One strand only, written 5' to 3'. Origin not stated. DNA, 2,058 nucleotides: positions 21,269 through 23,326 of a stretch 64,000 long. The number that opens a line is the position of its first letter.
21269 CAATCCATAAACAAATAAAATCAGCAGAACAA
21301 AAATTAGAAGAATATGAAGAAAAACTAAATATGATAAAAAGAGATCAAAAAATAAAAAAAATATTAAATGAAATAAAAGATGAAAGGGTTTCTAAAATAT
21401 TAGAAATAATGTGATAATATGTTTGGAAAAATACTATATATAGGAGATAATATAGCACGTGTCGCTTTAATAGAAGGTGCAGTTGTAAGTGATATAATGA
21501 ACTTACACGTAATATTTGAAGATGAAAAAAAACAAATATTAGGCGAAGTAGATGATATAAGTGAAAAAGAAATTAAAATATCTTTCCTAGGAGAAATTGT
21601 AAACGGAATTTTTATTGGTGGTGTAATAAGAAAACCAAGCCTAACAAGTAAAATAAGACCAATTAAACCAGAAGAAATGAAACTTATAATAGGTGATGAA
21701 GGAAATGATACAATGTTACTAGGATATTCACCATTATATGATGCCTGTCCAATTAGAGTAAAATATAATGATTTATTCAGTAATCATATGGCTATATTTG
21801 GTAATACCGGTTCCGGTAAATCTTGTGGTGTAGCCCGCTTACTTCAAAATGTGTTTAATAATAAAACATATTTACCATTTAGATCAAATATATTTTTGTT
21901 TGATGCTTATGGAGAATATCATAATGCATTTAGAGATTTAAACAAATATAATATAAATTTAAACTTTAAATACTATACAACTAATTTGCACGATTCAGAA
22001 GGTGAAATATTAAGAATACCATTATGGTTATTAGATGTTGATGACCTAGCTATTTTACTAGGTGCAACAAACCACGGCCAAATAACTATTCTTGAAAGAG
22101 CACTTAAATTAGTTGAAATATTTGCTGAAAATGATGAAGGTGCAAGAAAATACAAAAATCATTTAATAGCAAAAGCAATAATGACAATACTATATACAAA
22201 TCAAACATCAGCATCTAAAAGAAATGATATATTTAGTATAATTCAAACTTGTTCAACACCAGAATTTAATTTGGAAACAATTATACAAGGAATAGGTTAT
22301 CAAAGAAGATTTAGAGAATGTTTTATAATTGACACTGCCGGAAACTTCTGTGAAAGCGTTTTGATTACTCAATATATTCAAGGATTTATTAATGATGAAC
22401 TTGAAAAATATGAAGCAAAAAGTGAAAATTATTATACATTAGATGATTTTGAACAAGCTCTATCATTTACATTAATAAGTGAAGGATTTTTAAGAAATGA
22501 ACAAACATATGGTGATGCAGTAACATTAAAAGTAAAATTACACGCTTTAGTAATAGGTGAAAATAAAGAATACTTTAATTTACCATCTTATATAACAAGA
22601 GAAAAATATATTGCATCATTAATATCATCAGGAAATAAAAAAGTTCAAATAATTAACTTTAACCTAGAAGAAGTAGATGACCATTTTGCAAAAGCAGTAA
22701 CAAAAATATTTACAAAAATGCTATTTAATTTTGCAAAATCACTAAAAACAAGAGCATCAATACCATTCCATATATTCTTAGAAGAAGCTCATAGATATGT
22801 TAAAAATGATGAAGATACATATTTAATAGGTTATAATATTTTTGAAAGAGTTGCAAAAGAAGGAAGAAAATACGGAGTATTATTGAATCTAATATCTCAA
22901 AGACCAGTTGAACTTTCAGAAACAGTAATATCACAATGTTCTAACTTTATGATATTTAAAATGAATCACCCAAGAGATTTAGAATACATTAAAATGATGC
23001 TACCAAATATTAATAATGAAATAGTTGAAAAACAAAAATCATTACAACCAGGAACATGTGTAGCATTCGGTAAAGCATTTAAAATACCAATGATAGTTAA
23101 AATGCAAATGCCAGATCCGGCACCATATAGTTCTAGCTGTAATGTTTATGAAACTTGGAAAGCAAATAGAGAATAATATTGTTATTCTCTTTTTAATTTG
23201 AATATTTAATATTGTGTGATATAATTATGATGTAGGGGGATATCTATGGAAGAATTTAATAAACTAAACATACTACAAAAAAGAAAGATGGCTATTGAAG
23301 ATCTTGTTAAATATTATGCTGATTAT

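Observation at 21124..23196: HerA/DUF87-like ATPase translationally coupled to ylxM, where ffh is expected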

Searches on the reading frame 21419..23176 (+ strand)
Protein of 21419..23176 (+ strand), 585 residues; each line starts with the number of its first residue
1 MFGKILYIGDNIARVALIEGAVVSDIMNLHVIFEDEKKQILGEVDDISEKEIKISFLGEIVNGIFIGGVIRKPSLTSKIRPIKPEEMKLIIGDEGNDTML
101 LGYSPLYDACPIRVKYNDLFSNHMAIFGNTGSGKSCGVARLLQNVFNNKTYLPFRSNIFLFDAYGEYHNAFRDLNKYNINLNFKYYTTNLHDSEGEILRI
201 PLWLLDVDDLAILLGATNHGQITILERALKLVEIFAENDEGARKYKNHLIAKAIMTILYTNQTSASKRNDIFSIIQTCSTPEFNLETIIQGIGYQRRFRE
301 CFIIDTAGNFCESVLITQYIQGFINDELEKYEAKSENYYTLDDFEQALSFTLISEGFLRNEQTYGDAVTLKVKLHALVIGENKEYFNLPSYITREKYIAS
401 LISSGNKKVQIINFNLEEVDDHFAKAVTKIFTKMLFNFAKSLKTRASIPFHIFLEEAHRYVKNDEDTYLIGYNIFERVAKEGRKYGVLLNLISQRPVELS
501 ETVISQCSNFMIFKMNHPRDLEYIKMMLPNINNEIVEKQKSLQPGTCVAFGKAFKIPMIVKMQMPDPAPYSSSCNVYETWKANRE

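Call 3: search_protein_families(library=pfam, proteins=[window:21419-23176:+], max_evalue=0.01)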
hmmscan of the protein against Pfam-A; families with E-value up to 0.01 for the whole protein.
window:21419-23176:+ (585 aa): 4 families
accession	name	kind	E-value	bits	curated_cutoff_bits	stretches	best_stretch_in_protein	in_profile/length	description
PF01935.23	DUF87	-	7.6e-21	75.7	23.2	1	109-259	11-145/220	Helicase HerA, central domain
PF12846.13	AAA_10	-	0.001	18.6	27.5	0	426-548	221-338/362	AAA-like domain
PF10412.15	TrwB_AAD_bind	-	0.0023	17.3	20.5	1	121-175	15-63/387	Type IV secretion-system coupling protein DNA-binding domain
PF01580.24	FtsK_SpoIIIE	-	0.0054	16.6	24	0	122-145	40-63/221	FtsK/SpoIIIE family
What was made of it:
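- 21419..23176 (+): Stand-alone HerA-family ATPase, 585 aa. PF01935 75.7 bits (call 3).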

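Call 4: search_protein_families(library=ncbifam, proteins=[window:21419-23176:+], max_evalue=0.01)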
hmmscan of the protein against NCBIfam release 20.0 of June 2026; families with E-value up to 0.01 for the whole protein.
window:21419-23176:+ (585 aa): 6 families
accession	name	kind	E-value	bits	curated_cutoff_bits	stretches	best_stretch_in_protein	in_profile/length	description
NF042944.1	HerA_antiphage_2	equivalog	7.5e-52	176.9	850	2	439-583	418-563/576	anti-phage-associated helicase HerA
NF042943.1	HerA_antiphage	equivalog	2.8e-47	161.6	800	2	431-580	413-566/566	anti-phage-associated helicase HerA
NF040937.1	HerA_Thermprot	equivalog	1.7e-33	115.8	800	2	408-583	306-482/487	DNA double-strand break repair helicase HerA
NF040819.1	helicase_HerA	equivalog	1.6e-25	89.7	970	2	432-562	387-514/561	DNA double-strand break repair helicase HerA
NF053655.1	CedD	equivalog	1.4e-15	57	600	2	111-191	212-285/527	DNA-translocating ATPase CedD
NF033849.1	ser_rich_anae_1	subfamily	9.3e-14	49.7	650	1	418-524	983-1099/1163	serine-rich protein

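Call 5: search_protein_families(library=padloc, proteins=[window:21419-23176:+], max_evalue=0.01)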
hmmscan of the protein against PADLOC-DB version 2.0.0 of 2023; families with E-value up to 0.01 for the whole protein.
window:21419-23176:+ (585 aa): 15 families
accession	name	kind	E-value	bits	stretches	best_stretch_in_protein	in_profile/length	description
PDLC04102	HerA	-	4.5e-109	363.6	1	19-582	56-639/654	-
PDLC04105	HerA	-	1e-67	227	2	393-584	362-557/576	-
PDLC04106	HerA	-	1.5e-60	203.5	1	100-583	154-649/667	-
PDLC04098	HerA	-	9.5e-55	184.4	2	404-582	481-668/686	-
PDLC04097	HerA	-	1e-53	181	1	49-583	88-614/618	-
PDLC02185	HerA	-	1.6e-52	177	2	426-584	427-583/585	-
PDLC02188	HerA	-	7e-52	175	2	440-583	419-563/578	-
PDLC04100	HerA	-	2.5e-49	166.4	2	428-584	423-576/580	-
PDLC04103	HerA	-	4e-44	148.9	2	362-582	351-576/579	-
PDLC04104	HerA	-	3.1e-34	116.3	1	390-583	161-357/379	-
PDLC04140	mad8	-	2.4e-13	48.3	1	122-564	28-301/314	mads_8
PDLC04101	HerA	-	3.2e-13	47.2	1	102-213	149-251/400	-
PDLC01055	HerA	-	4.9e-11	40.1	2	63-172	99-204/532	Type III coevolved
PDLC04107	HerA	-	1.5e-10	38.6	1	112-213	160-256/306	-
PDLC04099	HerA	-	2.4e-07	28.3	1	116-169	164-212/214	-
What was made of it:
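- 21419..23176 (+): PADLOC HerA PDLC04102 E 4.5e-109 (call 5).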

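Call 6: find_homologous_proteins(query=window:21419-23176:+, max_evalue=0.00001)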
Query window:21419-23176:+ (585 aa): 8000 proteins with E <= 0.00001 among 8000 candidates; the best 120 are listed.
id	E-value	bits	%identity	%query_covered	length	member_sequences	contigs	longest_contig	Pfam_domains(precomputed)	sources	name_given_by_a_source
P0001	0.0e+0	1318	100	100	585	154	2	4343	PF01935.24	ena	-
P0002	0.0e+0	1219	92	100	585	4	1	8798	PF01935.24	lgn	-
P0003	0.0e+0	1129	84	100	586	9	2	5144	PF01935.24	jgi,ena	-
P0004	5.6e-284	961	71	100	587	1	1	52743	PF01935.24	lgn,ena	-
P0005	2.8e-283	959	71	99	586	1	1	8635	PF01935.24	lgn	-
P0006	1.9e-282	956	70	99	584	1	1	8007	PF01935.24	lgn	-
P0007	2.0e-281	953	71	99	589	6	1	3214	PF01935.24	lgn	-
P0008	3.7e-281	952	71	100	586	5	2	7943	PF01935.24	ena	-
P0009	1.8e-280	949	71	99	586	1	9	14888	PF01935.24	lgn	-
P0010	3.0e-280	949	70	99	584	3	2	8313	PF01935.24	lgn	-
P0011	6.3e-280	948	70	100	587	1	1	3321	PF01935.24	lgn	-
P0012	1.0e-279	947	70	99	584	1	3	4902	PF01935.24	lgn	-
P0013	1.8e-279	946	70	99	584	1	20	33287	PF01935.24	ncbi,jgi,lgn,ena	-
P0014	1.9e-279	946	70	99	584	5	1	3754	PF01935.24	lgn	-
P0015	3.2e-279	945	70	99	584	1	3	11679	PF01935.24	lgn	-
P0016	8.8e-279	944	70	99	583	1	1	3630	PF01935.24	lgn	-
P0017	2.4e-278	942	69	100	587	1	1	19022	PF01935.24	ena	-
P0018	5.4e-278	941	68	100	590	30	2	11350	PF01935.24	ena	-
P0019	5.6e-278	941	70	99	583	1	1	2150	PF01935.24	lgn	-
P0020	7.3e-278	941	70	99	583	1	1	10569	PF01935.24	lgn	-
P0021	8.4e-278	941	70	99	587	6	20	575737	PF01935.24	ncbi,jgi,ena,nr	ncbi:MAG: ATP-binding protein [Firmicutes bacterium]|nr:ATP-binding protein [Bacillota bacterium]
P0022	1.7e-277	940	69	99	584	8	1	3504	PF01935.24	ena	-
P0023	2.6e-277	939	70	99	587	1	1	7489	PF01935.24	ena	-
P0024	1.1e-276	937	69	100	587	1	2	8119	PF01935.24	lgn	-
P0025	1.2e-276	937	69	99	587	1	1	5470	PF01935.24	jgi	-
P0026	1.4e-276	937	69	100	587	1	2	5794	PF01935.24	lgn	-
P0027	1.5e-276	937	70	99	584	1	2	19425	PF01935.24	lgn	-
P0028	2.5e-276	936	70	99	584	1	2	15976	PF01935.24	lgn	-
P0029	2.6e-276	936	70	99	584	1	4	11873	PF01935.24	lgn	-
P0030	2.8e-276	936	70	99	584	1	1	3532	PF01935.24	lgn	-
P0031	3.0e-276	936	70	99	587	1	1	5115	PF01935.24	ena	-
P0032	3.8e-276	935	69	99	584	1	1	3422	PF01935.24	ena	-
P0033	4.0e-276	935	70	99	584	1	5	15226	PF01935.24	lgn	-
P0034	5.0e-276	935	69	100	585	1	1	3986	PF01935.24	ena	-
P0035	7.4e-276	934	69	100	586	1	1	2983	PF01935.24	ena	-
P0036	8.2e-276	934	69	99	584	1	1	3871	PF01935.24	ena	-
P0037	8.3e-276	934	69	100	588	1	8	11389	PF01935.24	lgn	-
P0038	9.2e-276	934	69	99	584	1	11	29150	PF01935.24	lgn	-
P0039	1.3e-275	933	69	99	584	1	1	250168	PF01935.24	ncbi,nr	ncbi:MAG: ATP-binding protein [Bacilli bacterium]|nr:ATP-binding protein [Bacilli bacterium]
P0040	1.3e-275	933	70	99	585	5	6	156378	PF01935.24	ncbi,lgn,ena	-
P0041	1.5e-275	933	69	99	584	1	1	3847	PF01935.24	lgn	-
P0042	1.6e-275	933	69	99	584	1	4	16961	PF01935.24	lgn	-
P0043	1.7e-275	933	69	99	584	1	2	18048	PF01935.24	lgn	-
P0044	1.7e-275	933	69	99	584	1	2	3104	PF01935.24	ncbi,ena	-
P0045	2.0e-275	933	68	99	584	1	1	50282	PF01935.24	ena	-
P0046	2.0e-275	933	69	100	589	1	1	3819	PF01935.24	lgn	-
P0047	2.1e-275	933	69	99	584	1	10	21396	PF01935.24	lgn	-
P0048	2.8e-275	932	68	99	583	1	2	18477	PF01935.24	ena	-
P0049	3.5e-275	932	70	96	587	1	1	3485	PF01935.24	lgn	-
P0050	3.6e-275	932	69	100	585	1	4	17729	PF01935.24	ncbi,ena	-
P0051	3.7e-275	932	69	99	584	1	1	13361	PF01935.24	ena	-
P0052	3.7e-275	932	69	99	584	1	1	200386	PF01935.24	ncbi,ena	-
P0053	4.2e-275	932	70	99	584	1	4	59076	PF01935.24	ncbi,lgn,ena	-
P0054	4.8e-275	932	69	99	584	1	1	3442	PF01935.24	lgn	-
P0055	5.0e-275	932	70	96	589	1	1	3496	PF01935.24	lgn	-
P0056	5.0e-275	932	69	99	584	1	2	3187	PF01935.24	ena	-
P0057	6.1e-275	931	69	99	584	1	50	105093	PF01935.24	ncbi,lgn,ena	-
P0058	6.3e-275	931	69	100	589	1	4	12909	PF01935.24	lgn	-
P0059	6.5e-275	931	69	99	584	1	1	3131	PF01935.24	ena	-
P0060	6.9e-275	931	69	99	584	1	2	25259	PF01935.24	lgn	-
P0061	7.1e-275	931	69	99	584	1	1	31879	PF01935.24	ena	-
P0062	7.4e-275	931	70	96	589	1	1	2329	PF01935.24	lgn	-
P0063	7.7e-275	931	69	99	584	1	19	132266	PF01935.24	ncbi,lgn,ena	-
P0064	8.4e-275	931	69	99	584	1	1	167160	PF01935.24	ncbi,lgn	-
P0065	8.5e-275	931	69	99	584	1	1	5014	PF01935.24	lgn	-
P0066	8.9e-275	931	69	99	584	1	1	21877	PF01935.24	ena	-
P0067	9.2e-275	931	69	99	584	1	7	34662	PF01935.24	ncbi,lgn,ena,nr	ncbi:MAG: ATP-binding protein [Bacilli bacterium]|nr:ATP-binding protein [Bacilli bacterium]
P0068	9.8e-275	931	69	99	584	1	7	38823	PF01935.24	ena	-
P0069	1.3e-274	930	70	96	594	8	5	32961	PF01935.24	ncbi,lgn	-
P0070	1.3e-274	930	69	99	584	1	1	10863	PF01935.24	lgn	-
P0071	1.3e-274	930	69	99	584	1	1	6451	PF01935.24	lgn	-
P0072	1.3e-274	930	69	99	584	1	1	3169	PF01935.24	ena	-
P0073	1.4e-274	930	69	99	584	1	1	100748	PF01935.24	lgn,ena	-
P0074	1.4e-274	930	69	99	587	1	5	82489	PF01935.24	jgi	-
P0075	1.4e-274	930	69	99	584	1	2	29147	PF01935.24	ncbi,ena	-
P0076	2.5e-274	929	69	99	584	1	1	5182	PF01935.24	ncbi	-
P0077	2.6e-274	929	69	100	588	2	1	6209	PF01935.24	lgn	-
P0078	2.6e-274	929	69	99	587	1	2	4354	PF01935.24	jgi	-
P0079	2.9e-274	929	69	99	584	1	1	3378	PF01935.24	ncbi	-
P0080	4.5e-274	928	69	98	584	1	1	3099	PF01935.24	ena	-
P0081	4.7e-274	928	69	100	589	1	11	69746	PF01935.24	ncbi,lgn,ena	-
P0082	5.8e-274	928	68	99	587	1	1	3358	PF01935.24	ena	-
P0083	5.9e-274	928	69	99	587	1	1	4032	PF01935.24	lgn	-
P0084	7.4e-274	928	69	99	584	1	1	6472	PF01935.24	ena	-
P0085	2.0e-273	926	68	100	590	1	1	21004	PF01935.24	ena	-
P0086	2.1e-273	926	68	100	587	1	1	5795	PF01935.24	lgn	-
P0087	2.1e-273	926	69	99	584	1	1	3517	PF01935.24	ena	-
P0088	2.3e-273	926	69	99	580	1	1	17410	PF01935.24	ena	-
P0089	2.3e-273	926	69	99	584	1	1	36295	PF01935.24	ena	-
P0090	2.7e-273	926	67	100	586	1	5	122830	PF01935.24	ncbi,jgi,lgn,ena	jgi:hypothetical protein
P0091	2.7e-273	926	69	99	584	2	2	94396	PF01935.24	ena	-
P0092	2.7e-273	926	68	100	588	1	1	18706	PF01935.24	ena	-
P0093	4.2e-273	925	70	96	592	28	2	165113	PF01935.24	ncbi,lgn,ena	-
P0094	6.5e-273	925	69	99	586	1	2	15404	PF01935.24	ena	-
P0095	8.4e-273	924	67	100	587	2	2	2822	PF01935.24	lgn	-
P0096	1.0e-272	924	68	100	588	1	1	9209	PF01935.24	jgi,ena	-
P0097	1.3e-272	924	67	99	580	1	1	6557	PF01935.24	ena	-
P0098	1.3e-272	924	68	100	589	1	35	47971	PF01935.24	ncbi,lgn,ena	-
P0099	1.5e-272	923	68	99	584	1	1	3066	PF01935.24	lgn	-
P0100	1.6e-272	923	68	100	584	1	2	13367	PF01935.24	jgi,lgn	jgi:GTPase SAR1 family protein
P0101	1.7e-272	923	68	99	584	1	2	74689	PF01935.24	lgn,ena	-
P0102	1.9e-272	923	68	99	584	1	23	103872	PF01935.24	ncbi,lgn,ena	-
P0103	2.1e-272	923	68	99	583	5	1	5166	PF01935.24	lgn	-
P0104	3.1e-272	922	68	99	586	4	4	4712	PF01935.24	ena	-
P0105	3.2e-272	922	68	100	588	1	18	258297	PF01935.24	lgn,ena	-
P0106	5.4e-272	922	69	96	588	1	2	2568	PF01935.24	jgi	-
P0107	8.5e-272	921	68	100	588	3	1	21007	PF01935.24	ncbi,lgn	-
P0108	1.5e-271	920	68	99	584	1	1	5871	PF01935.24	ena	-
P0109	2.1e-271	920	67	99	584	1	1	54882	PF01935.24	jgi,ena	-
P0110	2.9e-271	919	67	100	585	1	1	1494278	PF01935.24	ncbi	-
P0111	3.0e-271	919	68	100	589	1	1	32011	PF01935.24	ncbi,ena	-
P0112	3.5e-271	919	67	99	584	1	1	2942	PF01935.24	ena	-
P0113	3.5e-271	919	67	99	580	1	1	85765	PF01935.24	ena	-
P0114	4.1e-271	919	69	99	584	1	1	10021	PF01935.24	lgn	-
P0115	4.3e-271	919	67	100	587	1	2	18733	PF01935.24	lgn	-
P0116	4.5e-271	918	67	99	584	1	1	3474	PF01935.24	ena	-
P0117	5.5e-271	918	68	100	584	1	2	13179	PF01935.24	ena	-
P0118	6.4e-271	918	68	100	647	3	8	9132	PF01935.24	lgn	-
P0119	6.5e-271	918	67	100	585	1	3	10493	PF01935.24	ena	-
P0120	1.1e-270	917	67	99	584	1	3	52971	PF01935.24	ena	-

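Call 8: find_encoding_contigs(protein=P0110, flank=8000, max_places=3)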
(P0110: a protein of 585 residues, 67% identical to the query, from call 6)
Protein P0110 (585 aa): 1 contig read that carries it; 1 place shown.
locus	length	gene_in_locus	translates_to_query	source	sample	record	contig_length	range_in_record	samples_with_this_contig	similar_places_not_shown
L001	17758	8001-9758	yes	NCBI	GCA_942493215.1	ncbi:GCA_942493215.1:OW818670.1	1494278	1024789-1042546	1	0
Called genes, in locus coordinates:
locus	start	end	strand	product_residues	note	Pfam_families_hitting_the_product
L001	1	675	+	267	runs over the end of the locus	PF06182:ABC2_membrane_6, PF12698:ABC2_membrane_3 (weak)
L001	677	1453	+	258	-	PF06182:ABC2_membrane_6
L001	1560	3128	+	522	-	PF07963:N_methyl (weak)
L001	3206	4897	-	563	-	PF00753:Lactamase_B, PF12706:Lactamase_B_2, PF23023:Anti-Pycsar_Apyc1 (weak), PF22505:RNase_J_b_CASP, PF07521:RMMBL, PF17770:RNase_J_C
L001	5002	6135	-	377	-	PF00149:Metallophos (weak)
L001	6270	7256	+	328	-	PF02881:SRP54_N, PF00448:SRP54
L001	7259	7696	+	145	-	-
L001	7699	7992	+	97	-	PF04297:UPF0122, PF04545:Sigma70_r4 (weak)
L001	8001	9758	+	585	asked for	PF01935:DUF87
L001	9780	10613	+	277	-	-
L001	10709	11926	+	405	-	PF24568:CC_PcsB, PF01551:Peptidase_M23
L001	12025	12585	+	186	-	PF21448:DNMK (weak)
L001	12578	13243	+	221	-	PF02224:Cytidylate_kin, PF13189:Cytidylate_kin2 (weak), PF13238:AAA_18 (weak)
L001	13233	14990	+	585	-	PF01411:tRNA-synt_2c, PF07973:tRNA_SAD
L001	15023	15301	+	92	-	-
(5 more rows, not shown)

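Call 9: find_encoding_contigs(protein=P0021, flank=8000, max_places=3)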
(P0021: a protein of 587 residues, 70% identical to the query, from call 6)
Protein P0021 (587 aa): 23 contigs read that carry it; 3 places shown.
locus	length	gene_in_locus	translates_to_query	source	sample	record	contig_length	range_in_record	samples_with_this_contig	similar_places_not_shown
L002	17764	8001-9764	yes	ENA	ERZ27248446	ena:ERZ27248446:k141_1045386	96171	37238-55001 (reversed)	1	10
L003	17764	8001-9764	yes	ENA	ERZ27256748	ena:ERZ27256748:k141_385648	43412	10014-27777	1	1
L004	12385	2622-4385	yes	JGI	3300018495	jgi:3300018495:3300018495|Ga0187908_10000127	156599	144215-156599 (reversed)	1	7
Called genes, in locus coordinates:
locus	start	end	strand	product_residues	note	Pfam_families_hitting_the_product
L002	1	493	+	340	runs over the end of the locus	PF02547:Queuosine_synth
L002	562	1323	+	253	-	-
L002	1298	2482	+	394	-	PF01996:F420_ligase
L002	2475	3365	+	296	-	PF01745:IPT (weak), PF13238:AAA_18 (faint), PF01715:IPPT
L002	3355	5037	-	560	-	PF00753:Lactamase_B, PF12706:Lactamase_B_2 (weak), PF23023:Anti-Pycsar_Apyc1 (weak), PF22505:RNase_J_b_CASP, PF07521:RMMBL, PF17770:RNase_J_C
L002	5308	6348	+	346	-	PF07963:N_methyl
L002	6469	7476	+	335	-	PF03308:MeaB (faint), PF02881:SRP54_N, PF25199:nSTAND_NTPase5 (faint), PF00448:SRP54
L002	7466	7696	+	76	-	-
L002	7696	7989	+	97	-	PF04297:UPF0122, PF04545:Sigma70_r4 (weak)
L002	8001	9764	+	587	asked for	PF01935:DUF87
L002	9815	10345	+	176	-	PF03729:DUF308 (weak)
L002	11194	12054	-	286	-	PF01297:ZnuA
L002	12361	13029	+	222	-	PF14622:Ribonucleas_3_3, PF00636:Ribonuclease_3, PF00035:dsrm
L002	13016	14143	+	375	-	-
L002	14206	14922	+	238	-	PF20772:TACO1_YebC_N, PF01709:Transcrip_reg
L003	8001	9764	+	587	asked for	PF01935:DUF87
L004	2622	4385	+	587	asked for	PF01935:DUF87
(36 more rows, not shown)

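Call 10: find_encoding_contigs(protein=P0001, flank=8000, max_places=3)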
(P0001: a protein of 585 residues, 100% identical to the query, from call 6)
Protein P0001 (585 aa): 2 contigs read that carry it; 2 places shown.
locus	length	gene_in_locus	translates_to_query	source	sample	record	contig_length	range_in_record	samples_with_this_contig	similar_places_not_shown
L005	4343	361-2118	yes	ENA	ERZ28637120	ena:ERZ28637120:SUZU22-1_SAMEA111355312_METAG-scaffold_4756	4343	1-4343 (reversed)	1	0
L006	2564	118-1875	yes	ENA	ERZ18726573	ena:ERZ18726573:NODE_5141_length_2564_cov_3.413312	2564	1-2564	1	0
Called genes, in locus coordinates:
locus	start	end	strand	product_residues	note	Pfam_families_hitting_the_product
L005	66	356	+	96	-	PF04297:UPF0122, PF04545:Sigma70_r4 (weak)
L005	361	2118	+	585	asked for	PF01935:DUF87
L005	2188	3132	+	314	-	PF01553:Acyltransferase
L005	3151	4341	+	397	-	?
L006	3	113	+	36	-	?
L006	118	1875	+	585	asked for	PF01935:DUF87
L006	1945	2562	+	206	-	?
